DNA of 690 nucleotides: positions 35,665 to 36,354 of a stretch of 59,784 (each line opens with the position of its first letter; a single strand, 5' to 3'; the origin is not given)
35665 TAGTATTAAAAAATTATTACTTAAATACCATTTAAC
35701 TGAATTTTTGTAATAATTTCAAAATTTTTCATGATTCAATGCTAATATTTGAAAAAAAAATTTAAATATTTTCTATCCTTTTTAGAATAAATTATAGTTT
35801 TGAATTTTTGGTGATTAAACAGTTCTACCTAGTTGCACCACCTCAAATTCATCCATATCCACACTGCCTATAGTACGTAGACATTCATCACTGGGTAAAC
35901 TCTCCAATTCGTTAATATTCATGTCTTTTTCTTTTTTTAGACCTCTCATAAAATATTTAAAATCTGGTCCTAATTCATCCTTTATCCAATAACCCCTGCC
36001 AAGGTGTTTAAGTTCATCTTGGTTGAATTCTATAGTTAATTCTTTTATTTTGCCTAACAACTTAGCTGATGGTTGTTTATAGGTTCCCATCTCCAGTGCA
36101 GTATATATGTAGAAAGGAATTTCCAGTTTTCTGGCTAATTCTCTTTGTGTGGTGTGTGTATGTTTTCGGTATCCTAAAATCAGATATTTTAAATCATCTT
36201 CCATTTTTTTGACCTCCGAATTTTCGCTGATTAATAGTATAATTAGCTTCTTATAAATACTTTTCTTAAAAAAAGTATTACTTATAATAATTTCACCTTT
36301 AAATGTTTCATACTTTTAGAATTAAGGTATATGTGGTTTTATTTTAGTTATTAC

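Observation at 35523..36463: Exact palindrome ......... recurs at promoters; four copies bracket cbiM, an XRE regulator and an MFS transporter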

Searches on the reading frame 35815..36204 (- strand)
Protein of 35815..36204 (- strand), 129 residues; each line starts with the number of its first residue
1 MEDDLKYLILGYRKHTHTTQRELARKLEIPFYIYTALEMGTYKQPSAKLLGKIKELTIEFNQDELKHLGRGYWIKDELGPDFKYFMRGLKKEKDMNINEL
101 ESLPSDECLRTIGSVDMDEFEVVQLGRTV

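Call 15: search_protein_families(library=ncbifam, proteins=[window:35815-36204:-])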
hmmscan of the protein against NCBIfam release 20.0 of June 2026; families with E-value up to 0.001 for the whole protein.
window:35815-36204:- (129 aa): 0 families

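Call 16: search_protein_families(library=pfam, proteins=[window:35815-36204:-])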
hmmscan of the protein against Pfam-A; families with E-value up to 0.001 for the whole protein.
window:35815-36204:- (129 aa): 0 families

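Call 39: find_homologous_proteins(query=window:35815-36204:-)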
Query window:35815-36204:- (129 aa): 52 proteins with E <= 0.001 among 58 candidates.
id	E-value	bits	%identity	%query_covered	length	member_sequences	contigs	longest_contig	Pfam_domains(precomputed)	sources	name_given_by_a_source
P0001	1.1e-80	286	100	100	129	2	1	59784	-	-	-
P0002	3.4e-61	223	78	100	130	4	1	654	-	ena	-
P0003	4.9e-61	222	78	100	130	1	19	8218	-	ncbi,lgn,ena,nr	ncbi:MAG: hypothetical protein A4E27_00941 [Methanobacterium sp. PtaU1.Bin242]|nr:MAG: hypothetical 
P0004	6.0e-61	222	78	100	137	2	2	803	-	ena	-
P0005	5.4e-59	215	72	100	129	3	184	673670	-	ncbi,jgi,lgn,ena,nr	ncbi:MAG: hypothetical protein HVN34_10900 [Methanobacteriaceae archaeon]|jgi:DNA-binding XRE family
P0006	1.5e-58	214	71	100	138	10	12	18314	-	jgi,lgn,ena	-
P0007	3.3e-58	213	71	100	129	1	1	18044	-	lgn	-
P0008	1.6e-57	211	71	100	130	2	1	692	-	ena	-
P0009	2.9e-57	210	73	100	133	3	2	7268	-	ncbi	ncbi:MAG TPA: hypothetical protein VGC02_04795 [Methanobacterium sp.]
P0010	1.3e-56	208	71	100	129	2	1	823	-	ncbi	-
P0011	4.7e-56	206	74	93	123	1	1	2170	-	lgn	-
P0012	5.4e-56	206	71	100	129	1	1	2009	-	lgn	-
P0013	1.9e-54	201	69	100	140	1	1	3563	-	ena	-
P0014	2.3e-54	201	71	100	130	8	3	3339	-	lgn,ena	-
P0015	3.1e-54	200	71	100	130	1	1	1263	-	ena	-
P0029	3.6e-43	164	61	100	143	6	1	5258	PF01381.29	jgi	jgi:hypothetical protein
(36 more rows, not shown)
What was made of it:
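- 35815..36204 (-): 129-aa XRE-like protein, a regulon member. The 52 homologues found all have at least 54% identity, and every one that carries a source name is Methanobacterium or Methanobacteriaceae (call 39).
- On Operator of an autoregulated XRE-family repressor: One homologue has a precomputed PF01381 hit (call 39).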

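Call 59: search_protein_families(library=pfam, proteins=[window:35815-36204:-], max_evalue=5)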
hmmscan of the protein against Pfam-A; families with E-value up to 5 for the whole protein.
window:35815-36204:- (129 aa): 5 families
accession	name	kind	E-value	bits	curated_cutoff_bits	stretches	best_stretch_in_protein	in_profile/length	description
PF12844.13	HTH_19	-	0.0038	17.5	30.2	1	11-53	6-47/64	Helix-turn-helix domain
PF01381.28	HTH_3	-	0.0044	17.5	23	1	12-53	4-44/55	Helix-turn-helix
PF25723.1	HU_inhibitor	-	0.0071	16.9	27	1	47-93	5-45/72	Bacteriophage inhibitor of histone-like protein HU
PF19775.4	DUF6261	-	0.066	13.6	27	1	5-74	18-87/154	Family of unknown function (DUF6261)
PF08645.17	PNK3P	-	0.07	13.3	22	1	21-59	73-111/161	Polynucleotide kinase 3 phosphatase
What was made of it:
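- On Operator of an autoregulated XRE-family repressor: HTH_3 and HTH_19 score E about 0.004, 17.5 bits, below the Pfam cut-offs (call 59).
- It has a weak HTH_3 similarity, E = 0.004 (call 59).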
